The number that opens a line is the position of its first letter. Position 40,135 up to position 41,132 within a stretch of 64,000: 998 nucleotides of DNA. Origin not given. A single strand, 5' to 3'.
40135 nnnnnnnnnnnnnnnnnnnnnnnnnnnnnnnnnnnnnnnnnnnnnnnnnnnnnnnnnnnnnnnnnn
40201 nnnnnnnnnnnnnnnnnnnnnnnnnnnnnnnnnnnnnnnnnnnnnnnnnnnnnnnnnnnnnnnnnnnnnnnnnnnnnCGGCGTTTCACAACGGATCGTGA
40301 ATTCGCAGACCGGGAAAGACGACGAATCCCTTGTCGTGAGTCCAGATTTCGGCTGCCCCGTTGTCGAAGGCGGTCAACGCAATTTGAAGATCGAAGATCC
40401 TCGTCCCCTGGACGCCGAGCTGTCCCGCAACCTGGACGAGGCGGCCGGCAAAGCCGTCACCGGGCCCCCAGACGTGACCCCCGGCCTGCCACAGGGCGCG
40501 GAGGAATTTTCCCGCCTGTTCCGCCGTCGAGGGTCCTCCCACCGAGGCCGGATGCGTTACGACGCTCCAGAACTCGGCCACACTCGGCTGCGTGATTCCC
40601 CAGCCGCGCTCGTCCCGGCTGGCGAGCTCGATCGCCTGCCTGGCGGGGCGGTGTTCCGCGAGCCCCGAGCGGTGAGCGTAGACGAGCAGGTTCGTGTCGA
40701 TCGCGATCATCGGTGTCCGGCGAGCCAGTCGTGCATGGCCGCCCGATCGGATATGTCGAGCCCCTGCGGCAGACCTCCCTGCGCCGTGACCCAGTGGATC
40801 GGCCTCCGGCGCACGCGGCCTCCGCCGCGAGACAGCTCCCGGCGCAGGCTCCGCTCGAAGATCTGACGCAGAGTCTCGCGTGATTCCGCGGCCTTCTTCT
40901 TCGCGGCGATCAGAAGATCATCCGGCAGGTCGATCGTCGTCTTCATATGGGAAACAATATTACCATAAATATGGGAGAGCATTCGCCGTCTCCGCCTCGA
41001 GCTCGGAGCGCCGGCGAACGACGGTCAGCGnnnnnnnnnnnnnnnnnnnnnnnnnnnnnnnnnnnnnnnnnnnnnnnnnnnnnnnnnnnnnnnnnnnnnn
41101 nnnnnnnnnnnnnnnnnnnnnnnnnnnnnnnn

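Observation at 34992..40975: vapB-vapC cassette placed 7 nt upstream of a zero-gap kinase pair: an apparent antitoxin-toxin-kinase-kinase operon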

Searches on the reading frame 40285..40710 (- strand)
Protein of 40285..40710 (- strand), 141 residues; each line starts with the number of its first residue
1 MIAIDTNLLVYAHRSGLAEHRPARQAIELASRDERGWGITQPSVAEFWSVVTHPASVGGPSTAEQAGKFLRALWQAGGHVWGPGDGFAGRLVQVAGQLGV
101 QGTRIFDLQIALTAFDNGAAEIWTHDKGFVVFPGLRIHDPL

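Call 7: search_protein_families(library=pfam, proteins=[window:40285-40710:-], max_evalue=0.01)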
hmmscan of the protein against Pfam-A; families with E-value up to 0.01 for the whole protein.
window:40285-40710:- (141 aa): 1 family
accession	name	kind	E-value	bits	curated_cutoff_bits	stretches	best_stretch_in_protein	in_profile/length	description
PF01850.27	PIN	-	1.4e-08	35.8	23.6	1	3-130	2-115/120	PIN domain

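Call 11: search_protein_families(library=ncbifam, proteins=[window:40285-40710:-], max_evalue=0.01)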
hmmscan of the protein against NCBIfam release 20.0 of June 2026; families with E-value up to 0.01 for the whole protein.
window:40285-40710:- (141 aa): 1 family
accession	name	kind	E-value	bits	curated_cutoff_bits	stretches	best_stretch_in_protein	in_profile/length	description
TIGR00028.1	Mtu_PIN_fam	subfamily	3.2e-21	76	73.6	1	1-141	2-141/143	TA system VapC family ribonuclease toxin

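Call 16: find_encoding_contigs(protein=window:40285-40710:-, flank=10000, max_places=10)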
Protein window:40285-40710:- (141 aa): no gene with exactly this product is on record in the collection.

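Call 18: find_homologous_proteins(query=window:40285-40710:-, max_evalue=1e-10)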
Query window:40285-40710:- (141 aa): 1729 proteins with E <= 1e-10 among 1753 candidates; the best 120 are listed.
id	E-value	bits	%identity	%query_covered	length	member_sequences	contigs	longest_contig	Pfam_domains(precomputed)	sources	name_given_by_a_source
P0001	9.0e-90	316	100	100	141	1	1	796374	PF01850.28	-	-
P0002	7.6e-77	274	87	100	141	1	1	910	PF01850.28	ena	-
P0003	2.8e-69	250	79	100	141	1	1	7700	PF01850.28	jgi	jgi:hypothetical protein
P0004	2.1e-68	247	78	100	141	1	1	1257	PF01850.28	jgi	jgi:predicted nucleic acid-binding protein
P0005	6.4e-67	242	78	100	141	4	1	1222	PF01850.28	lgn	-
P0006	1.1e-66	241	77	100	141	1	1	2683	PF01850.28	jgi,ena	-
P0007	1.5e-65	238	76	100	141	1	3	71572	PF01850.28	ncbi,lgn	-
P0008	2.0e-65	237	75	100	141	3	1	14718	PF01850.28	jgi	jgi:predicted nucleic acid-binding protein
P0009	1.2e-63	231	74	100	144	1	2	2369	PF01850.28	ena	-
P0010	6.7e-63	229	73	100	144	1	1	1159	PF01850.28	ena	-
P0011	1.0e-62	228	72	100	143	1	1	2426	PF01850.28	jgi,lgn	jgi:hypothetical protein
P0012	1.5e-62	228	73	100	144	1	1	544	PF01850.28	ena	-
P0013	4.3e-62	226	72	100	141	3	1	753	PF01850.28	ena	-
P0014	1.2e-61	225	74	100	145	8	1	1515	PF01850.28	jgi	-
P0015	1.2e-60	222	73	100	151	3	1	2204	PF01850.28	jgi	jgi:uncharacterized protein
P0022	6.8e-59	216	72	100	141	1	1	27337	PF01850.28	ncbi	-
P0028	1.9e-58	215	73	100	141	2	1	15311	PF01850.28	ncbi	-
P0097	1.5e-53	199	66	100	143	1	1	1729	PF01850.28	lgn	-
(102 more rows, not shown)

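Call 20: find_related_loci(query=A1, collection=genome_contigs, flank=6000)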
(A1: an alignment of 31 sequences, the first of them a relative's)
Query A1 (141 aa) in genome_contigs; peptide patterns used: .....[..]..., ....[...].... (x = any residue, [..] = any of these).
600 stretches matched a pattern (row limit reached: there are more); 555 encode a relative of the query (tblastn E <= 1e-3); the best 80 are kept; 80 distinct loci.
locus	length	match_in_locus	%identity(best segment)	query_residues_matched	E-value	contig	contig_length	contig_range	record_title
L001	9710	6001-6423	75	1-141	2e-66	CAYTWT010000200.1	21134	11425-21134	MAG TPA_asm: uncultured Acidobacteriota bacterium isolate binchicken_co165_5 genome assembly, contig: k141_2283466, whol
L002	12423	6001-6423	73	1-141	1e-63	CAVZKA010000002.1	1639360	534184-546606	MAG: uncultured Acidobacteriota bacterium isolate MFD05442.bin.1.110 genome assembly, contig: contig_21240, whole genome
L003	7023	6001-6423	68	1-141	2e-60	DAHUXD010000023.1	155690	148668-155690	MAG TPA_asm: Acidobacteria bacterium isolate clean263 k141_152283, whole genome shotgun sequence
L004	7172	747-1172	68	1-141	5e-59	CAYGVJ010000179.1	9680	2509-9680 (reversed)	MAG TPA_asm: uncultured Solibacteraceae bacterium isolate ERP119294_co1_477 genome assembly, contig: NODE_9833_length_96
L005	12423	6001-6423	65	1-141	4e-58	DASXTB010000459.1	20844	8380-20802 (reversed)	MAG TPA_asm: Acidobacteriota bacterium isolate SMAG_U4681 k141_4272295, whole genome shotgun sequence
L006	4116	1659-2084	64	1-141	2e-56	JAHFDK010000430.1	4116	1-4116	MAG: Candidatus Rokuibacteriota bacterium isolate nzgw243 NODE_8792_length_4117_cov_20.347347, whole genome shotgun sequ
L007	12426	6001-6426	67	1-141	5e-56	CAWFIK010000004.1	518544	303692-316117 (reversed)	MAG: uncultured Acidobacteriota bacterium isolate MFD04944.bin.2.204 genome assembly, contig: contig_32816, whole genome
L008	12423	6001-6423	63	1-141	5e-55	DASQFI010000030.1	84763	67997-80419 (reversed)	MAG TPA_asm: Vicinamibacterales bacterium isolate SMAG_U11776 k141_970386, whole genome shotgun sequence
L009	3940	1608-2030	62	1-141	5e-55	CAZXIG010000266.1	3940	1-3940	MAG TPA_asm: uncultured Candidatus Kuenenia sp. isolate binchicken_co393_25 genome assembly, contig: NODE_19935_length_3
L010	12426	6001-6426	61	1-141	2e-54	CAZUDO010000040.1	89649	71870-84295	MAG TPA_asm: uncultured Candidatus Binatia bacterium isolate binchicken_co165_346 genome assembly, contig: k141_55620, w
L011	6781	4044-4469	63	1-141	9e-55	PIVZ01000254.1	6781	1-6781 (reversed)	MAG: bacterium isolate Glo_18 GloG15_CONTIG16516, whole genome shotgun sequence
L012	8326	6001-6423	62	1-141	8e-55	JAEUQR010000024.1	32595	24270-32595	MAG: Acidobacteria bacterium isolate new MAG-256 k141_13586, whole genome shotgun sequence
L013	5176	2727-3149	63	1-141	7e-55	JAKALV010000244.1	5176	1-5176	MAG: Acidobacteria bacterium isolate WY5.bin136 NODE_32629_length_5176_cov_1.643692, whole genome shotgun sequence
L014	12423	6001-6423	62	1-141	2e-53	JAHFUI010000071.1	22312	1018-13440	MAG: Acidobacteria bacterium isolate nzgw76 NODE_2016_length_22313_cov_7.873423, whole genome shotgun sequence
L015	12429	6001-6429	64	1-141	9e-54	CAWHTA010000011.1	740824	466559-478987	MAG: uncultured Acidobacteriota bacterium isolate MFD09206.bin.2.36 genome assembly, contig: contig_5377, whole genome s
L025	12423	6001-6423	59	1-141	2e-51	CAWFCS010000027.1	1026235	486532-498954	MAG: uncultured Acidobacteriota bacterium isolate MFD04651.bin.2.30 genome assembly, contig: contig_563, whole genome sh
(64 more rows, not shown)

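Call 38: search_protein_families(library=padloc, proteins=[window:40285-40710:-], max_evalue=0.001)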
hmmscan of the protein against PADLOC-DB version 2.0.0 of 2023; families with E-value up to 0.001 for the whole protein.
window:40285-40710:- (141 aa): 0 families

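Call 49: find_encoding_contigs(protein=P0002, flank=5000, max_places=2)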
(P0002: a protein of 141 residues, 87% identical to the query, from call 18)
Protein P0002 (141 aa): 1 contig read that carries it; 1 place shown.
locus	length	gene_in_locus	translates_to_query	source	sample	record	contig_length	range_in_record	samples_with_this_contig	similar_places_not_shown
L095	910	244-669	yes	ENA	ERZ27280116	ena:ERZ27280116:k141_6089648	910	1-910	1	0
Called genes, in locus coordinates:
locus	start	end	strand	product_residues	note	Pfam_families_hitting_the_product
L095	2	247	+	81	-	?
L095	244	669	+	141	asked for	PF01850:PIN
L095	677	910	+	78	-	?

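Call 50: find_encoding_contigs(protein=P0003, flank=8000, max_places=2)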
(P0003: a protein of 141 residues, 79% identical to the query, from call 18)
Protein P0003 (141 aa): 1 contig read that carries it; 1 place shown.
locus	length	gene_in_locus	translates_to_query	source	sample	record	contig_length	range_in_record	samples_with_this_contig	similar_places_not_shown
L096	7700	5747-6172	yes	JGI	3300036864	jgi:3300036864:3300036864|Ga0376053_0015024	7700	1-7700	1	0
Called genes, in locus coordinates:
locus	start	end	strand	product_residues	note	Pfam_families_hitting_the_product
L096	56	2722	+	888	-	PF00069:Pkinase, PF03109:ABC1 (faint), PF07714:PK_Tyr_Ser-Thr, PF01636:APH (weak), PF26550:Tricorn_2nd (weak), PF26549:Tricorn_N (weak), PF07676:PD40, PF26549:Tricorn_N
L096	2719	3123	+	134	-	PF00069:Pkinase, PF07714:PK_Tyr_Ser-Thr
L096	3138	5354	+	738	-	PF00069:Pkinase, PF07714:PK_Tyr_Ser-Thr, PF07676:PD40 (faint), PF26549:Tricorn_N (weak), PF26550:Tricorn_2nd (faint)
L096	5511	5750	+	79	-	-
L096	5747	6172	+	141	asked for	PF01850:PIN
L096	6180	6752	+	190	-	PF00069:Pkinase, PF07714:PK_Tyr_Ser-Thr, PF01636:APH (faint), PF03109:ABC1 (weak)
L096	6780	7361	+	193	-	-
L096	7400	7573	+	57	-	-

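Call 51: find_encoding_contigs(protein=P0007, flank=8000, max_places=3)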
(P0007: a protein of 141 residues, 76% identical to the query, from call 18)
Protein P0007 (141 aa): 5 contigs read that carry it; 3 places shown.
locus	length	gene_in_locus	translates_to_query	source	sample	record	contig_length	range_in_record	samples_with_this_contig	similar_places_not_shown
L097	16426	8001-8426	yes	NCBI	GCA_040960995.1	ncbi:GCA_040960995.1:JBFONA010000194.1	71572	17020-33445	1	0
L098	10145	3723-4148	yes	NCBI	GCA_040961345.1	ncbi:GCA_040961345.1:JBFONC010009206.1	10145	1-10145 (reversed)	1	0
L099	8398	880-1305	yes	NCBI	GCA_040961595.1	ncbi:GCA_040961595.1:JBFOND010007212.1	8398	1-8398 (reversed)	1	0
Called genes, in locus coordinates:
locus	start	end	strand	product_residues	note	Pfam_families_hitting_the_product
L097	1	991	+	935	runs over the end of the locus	PF00675:Peptidase_M16, PF05193:Peptidase_M16_C, PF00675:Peptidase_M16 (weak), PF05193:Peptidase_M16_C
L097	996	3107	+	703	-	PF02897:Peptidase_S9_N, PF00326:Peptidase_S9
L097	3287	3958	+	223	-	PF13483:Lactamase_B_3 (weak), PF12706:Lactamase_B_2 (faint)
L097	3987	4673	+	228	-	PF01965:DJ-1_PfpI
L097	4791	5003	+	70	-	PF09957:VapB_antitoxin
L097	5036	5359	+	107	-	PF01850:PIN (weak)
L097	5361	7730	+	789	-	PF00069:Pkinase, PF01636:APH (faint), PF03109:ABC1 (faint), PF07714:PK_Tyr_Ser-Thr, PF13428:TPR_14 (faint), PF04052:TolB_N (weak), PF00515:TPR_1 (faint), PF07719:TPR_2 (faint), +3 more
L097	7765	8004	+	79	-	-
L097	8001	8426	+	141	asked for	PF01850:PIN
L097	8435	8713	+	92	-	-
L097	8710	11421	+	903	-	PF00069:Pkinase, PF01636:APH (faint), PF07714:PK_Tyr_Ser-Thr, PF26550:Tricorn_2nd (weak), PF25174:Beta-prop_THOC3 (weak), PF26549:Tricorn_N, PF26550:Tricorn_2nd, PF26549:Tricorn_N, +3 more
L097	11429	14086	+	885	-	PF00069:Pkinase, PF07714:PK_Tyr_Ser-Thr, PF26549:Tricorn_N (weak), PF26549:Tricorn_N, PF26550:Tricorn_2nd (weak), PF26550:Tricorn_2nd, PF07676:PD40, PF26549:Tricorn_N, +4 more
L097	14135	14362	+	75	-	PF01402:RHH_1 (weak)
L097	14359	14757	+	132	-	PF01850:PIN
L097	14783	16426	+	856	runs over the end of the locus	PF00069:Pkinase, PF01636:APH (faint), PF03109:ABC1 (faint), PF07714:PK_Tyr_Ser-Thr, PF26549:Tricorn_N (faint), PF07676:PD40 (faint), PF26550:Tricorn_2nd (faint)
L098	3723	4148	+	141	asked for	PF01850:PIN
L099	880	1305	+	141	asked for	PF01850:PIN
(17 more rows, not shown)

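Call 55: search_protein_families(library=pfam, proteins=[L002:2358-2924:+, L097:5027-5359:+, L097:14359-14757:+, L097:8423-8713:+, L025:822-1289:+], max_evalue=0.01)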
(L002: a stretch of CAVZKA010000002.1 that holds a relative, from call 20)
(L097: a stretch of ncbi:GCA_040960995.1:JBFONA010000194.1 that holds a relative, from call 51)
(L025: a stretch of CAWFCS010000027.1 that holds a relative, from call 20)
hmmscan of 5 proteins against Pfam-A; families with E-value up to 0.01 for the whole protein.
L002:2358-2924:+ (188 aa): 1 family
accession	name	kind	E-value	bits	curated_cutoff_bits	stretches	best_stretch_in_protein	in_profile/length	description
PF01850.27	PIN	-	1.3e-14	55.3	23.6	1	56-179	1-118/120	PIN domain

L097:5027-5359:+ (110 aa): 1 family
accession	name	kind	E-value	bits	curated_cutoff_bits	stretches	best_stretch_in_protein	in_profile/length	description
PF01850.27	PIN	-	8.6e-07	30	23.6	1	12-100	22-116/120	PIN domain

L097:14359-14757:+ (132 aa): 1 family
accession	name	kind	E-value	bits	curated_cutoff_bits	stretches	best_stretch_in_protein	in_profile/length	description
PF01850.27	PIN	-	8.5e-14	52.6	23.6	1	2-127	1-119/120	PIN domain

L097:8423-8713:+ (96 aa): 0 families

L025:822-1289:+ (155 aa): 0 families

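Call 73: find_encoding_contigs(protein=P0008, flank=6000, max_places=2)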
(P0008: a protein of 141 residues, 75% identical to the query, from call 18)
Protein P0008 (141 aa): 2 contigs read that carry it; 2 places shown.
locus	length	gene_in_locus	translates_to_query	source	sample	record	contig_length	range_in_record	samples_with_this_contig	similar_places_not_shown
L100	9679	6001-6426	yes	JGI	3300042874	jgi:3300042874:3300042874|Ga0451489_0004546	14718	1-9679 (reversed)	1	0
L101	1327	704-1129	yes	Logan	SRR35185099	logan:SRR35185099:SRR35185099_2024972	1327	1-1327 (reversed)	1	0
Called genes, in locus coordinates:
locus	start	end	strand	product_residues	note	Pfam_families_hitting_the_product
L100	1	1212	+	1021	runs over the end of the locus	PF01636:APH, PF01551:Peptidase_M23, PF00202:Aminotran_3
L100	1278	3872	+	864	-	PF00069:Pkinase, PF07714:PK_Tyr_Ser-Thr, PF26550:Tricorn_2nd (weak), PF26549:Tricorn_N (weak), PF07676:PD40, PF26549:Tricorn_N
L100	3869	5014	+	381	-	PF01266:DAO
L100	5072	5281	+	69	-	PF04014:MazE_antitoxin (weak)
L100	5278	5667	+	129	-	PF01850:PIN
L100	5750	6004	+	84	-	-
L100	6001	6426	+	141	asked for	PF01850:PIN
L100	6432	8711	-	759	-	PF00930:DPPIV_N, PF26549:Tricorn_N (faint), PF20434:BD-FAE (faint), PF00326:Peptidase_S9, PF12146:Hydrolase_4 (faint)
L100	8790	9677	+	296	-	?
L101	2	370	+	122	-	?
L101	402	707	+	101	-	-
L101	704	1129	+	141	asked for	PF01850:PIN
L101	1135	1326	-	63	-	?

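Call 74: find_encoding_contigs(protein=P0028, flank=6000, max_places=2)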
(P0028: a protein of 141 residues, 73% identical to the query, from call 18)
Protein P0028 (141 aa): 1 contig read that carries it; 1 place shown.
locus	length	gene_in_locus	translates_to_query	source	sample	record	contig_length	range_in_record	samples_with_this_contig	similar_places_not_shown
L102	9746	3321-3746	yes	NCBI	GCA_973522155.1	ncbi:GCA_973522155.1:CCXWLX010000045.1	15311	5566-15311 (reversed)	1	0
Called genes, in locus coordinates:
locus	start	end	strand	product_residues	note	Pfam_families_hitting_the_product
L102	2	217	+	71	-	?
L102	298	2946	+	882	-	PF00069:Pkinase, PF01636:APH (faint), PF07714:PK_Tyr_Ser-Thr, PF03109:ABC1 (weak), PF00930:DPPIV_N (faint), PF26549:Tricorn_N, PF26550:Tricorn_2nd, PF07676:PD40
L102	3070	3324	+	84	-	-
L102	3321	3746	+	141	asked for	PF01850:PIN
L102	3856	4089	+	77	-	-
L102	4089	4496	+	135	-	PF01850:PIN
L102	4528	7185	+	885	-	PF00069:Pkinase, PF01636:APH (faint), PF03109:ABC1 (faint), PF07714:PK_Tyr_Ser-Thr, PF26550:Tricorn_2nd (faint), PF26549:Tricorn_N, PF07676:PD40 (weak)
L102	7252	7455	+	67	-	PF09957:VapB_antitoxin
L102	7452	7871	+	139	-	PF01850:PIN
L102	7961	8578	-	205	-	PF12802:MarR_2 (weak), PF13338:AbiEi_4 (weak)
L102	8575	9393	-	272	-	PF08843:AbiEii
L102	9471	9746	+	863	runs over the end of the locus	PF00069:Pkinase, PF01636:APH (faint), PF03109:ABC1 (faint), PF07714:PK_Tyr_Ser-Thr, PF07676:PD40 (faint), PF26549:Tricorn_N (weak)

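Call 75: find_encoding_contigs(protein=P0022, flank=6000, max_places=2)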
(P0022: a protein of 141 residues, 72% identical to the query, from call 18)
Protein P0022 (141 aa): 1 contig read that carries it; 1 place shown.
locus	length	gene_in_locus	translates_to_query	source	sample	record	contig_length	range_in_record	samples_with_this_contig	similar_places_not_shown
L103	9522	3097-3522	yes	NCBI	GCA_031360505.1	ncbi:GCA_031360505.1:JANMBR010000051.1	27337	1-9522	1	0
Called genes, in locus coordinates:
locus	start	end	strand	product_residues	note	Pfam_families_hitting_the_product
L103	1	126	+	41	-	?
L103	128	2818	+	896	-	PF00069:Pkinase, PF01636:APH (faint), PF03109:ABC1 (faint), PF07714:PK_Tyr_Ser-Thr, PF10647:Gmad1 (faint), PF23381:Beta-prop_IFT122_1st (faint), PF07676:PD40 (weak), PF26549:Tricorn_N, +1 more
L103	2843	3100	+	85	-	-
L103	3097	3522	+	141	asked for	PF01850:PIN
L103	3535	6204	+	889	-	PF00069:Pkinase, PF01636:APH (faint), PF07714:PK_Tyr_Ser-Thr, PF03109:ABC1 (weak), PF07676:PD40 (faint), PF26550:Tricorn_2nd (faint), PF26549:Tricorn_N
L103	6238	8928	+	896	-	PF00069:Pkinase, PF01636:APH (faint), PF07714:PK_Tyr_Ser-Thr, PF03109:ABC1 (weak), PF07676:PD40 (faint), PF26550:Tricorn_2nd (faint), PF26549:Tricorn_N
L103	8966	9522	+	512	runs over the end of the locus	PF00450:Peptidase_S10 (weak)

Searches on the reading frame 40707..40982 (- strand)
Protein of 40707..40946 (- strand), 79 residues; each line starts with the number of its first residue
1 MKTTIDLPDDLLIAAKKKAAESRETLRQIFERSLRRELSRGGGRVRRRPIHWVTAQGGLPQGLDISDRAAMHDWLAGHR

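Call 7: search_protein_families(library=pfam, proteins=[window:40707-40946:-], max_evalue=0.01)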
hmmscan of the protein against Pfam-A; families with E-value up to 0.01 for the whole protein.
window:40707-40946:- (79 aa): 0 families

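Call 11: search_protein_families(library=ncbifam, proteins=[window:40707-40946:-], max_evalue=0.01)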
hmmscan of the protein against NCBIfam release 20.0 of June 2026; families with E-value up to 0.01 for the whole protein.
window:40707-40946:- (79 aa): 0 families

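Call 37: search_protein_families(library=pfam, proteins=[window:40707-40946:-, window:40707-40982:-], max_evalue=10)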
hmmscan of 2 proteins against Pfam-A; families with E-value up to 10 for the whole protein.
window:40707-40946:- (79 aa): 0 families

window:40707-40982:- (91 aa): 0 families

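Call 38: search_protein_families(library=padloc, proteins=[window:40707-40946:-], max_evalue=0.001)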
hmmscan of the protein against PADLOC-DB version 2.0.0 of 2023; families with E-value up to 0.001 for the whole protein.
window:40707-40946:- (79 aa): 0 families

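Call 39: search_solved_structures(query=window:40707-40946:-, max_evalue=1)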
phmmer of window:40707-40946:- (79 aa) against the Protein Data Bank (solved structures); distinct sequences matched with E-value up to 1: 1.
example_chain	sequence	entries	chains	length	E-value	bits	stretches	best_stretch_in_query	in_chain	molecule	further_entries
5x3t_A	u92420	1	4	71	0.26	15.3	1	2-42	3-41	Antitoxin VapB26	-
